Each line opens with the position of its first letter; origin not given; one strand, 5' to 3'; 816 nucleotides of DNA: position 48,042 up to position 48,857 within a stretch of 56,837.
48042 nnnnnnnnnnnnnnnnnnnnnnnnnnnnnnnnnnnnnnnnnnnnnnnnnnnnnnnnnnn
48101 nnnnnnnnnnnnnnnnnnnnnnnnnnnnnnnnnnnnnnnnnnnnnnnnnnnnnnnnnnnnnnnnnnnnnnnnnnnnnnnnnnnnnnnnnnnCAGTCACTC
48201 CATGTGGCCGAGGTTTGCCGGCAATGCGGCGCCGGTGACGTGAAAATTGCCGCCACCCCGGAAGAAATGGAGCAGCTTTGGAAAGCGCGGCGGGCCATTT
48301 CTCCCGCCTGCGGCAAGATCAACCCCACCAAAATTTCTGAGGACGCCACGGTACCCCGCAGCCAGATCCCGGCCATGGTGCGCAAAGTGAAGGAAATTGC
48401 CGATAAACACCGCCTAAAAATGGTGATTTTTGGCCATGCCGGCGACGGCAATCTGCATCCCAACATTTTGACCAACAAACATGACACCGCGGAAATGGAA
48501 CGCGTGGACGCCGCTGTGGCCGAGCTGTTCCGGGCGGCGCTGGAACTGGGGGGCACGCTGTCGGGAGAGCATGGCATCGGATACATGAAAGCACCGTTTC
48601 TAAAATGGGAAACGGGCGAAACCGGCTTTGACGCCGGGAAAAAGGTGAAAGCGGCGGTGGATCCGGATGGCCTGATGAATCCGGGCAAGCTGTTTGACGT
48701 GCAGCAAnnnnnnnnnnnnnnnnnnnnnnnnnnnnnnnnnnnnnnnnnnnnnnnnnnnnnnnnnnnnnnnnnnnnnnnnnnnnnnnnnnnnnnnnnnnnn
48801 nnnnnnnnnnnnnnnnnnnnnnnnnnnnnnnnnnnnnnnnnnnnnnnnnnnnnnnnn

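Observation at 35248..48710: Carboxylate/2-hydroxyacid locus with two tandem LytS/LytTR systems bracketed by two DASS permeases, a LarA-like gene and GlcE-F-D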

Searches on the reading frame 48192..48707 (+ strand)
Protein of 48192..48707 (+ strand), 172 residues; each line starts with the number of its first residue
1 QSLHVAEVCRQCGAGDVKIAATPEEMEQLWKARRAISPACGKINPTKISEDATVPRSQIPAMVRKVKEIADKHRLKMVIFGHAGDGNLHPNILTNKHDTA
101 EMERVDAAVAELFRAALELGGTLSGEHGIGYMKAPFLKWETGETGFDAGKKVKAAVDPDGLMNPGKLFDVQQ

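Call 84: search_solved_structures(query=window:48192-48707:+, max_evalue=1e-8, show_alignments=5)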
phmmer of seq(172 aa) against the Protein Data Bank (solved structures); distinct sequences matched with E-value up to 1e-8: 6.
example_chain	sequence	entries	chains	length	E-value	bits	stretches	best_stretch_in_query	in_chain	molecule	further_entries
8jdc_A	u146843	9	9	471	5.1e-26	94.9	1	12-167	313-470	Probable D-lactate dehydrogenase, mitochondrial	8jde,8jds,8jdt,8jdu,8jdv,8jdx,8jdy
8jdb_A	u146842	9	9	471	1.3e-24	90.3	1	12-167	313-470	Probable D-lactate dehydrogenase, mitochondrial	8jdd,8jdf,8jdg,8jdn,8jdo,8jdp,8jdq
9qgz_A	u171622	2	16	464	2.7e-24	89.2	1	22-171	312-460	Glycolate oxidase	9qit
7qh2_C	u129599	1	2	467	1.7e-21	80.1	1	5-168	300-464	Lactate dehydrogenase (NAD(+),ferredoxin) subunit LctD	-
3pm9_A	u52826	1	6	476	8.3e-21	77.9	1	16-167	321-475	Putative oxidoreductase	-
6lpn_A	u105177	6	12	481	1.1e-11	48.3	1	18-168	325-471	D-2-hydroxyglutarate dehydrogenase, mitochondrial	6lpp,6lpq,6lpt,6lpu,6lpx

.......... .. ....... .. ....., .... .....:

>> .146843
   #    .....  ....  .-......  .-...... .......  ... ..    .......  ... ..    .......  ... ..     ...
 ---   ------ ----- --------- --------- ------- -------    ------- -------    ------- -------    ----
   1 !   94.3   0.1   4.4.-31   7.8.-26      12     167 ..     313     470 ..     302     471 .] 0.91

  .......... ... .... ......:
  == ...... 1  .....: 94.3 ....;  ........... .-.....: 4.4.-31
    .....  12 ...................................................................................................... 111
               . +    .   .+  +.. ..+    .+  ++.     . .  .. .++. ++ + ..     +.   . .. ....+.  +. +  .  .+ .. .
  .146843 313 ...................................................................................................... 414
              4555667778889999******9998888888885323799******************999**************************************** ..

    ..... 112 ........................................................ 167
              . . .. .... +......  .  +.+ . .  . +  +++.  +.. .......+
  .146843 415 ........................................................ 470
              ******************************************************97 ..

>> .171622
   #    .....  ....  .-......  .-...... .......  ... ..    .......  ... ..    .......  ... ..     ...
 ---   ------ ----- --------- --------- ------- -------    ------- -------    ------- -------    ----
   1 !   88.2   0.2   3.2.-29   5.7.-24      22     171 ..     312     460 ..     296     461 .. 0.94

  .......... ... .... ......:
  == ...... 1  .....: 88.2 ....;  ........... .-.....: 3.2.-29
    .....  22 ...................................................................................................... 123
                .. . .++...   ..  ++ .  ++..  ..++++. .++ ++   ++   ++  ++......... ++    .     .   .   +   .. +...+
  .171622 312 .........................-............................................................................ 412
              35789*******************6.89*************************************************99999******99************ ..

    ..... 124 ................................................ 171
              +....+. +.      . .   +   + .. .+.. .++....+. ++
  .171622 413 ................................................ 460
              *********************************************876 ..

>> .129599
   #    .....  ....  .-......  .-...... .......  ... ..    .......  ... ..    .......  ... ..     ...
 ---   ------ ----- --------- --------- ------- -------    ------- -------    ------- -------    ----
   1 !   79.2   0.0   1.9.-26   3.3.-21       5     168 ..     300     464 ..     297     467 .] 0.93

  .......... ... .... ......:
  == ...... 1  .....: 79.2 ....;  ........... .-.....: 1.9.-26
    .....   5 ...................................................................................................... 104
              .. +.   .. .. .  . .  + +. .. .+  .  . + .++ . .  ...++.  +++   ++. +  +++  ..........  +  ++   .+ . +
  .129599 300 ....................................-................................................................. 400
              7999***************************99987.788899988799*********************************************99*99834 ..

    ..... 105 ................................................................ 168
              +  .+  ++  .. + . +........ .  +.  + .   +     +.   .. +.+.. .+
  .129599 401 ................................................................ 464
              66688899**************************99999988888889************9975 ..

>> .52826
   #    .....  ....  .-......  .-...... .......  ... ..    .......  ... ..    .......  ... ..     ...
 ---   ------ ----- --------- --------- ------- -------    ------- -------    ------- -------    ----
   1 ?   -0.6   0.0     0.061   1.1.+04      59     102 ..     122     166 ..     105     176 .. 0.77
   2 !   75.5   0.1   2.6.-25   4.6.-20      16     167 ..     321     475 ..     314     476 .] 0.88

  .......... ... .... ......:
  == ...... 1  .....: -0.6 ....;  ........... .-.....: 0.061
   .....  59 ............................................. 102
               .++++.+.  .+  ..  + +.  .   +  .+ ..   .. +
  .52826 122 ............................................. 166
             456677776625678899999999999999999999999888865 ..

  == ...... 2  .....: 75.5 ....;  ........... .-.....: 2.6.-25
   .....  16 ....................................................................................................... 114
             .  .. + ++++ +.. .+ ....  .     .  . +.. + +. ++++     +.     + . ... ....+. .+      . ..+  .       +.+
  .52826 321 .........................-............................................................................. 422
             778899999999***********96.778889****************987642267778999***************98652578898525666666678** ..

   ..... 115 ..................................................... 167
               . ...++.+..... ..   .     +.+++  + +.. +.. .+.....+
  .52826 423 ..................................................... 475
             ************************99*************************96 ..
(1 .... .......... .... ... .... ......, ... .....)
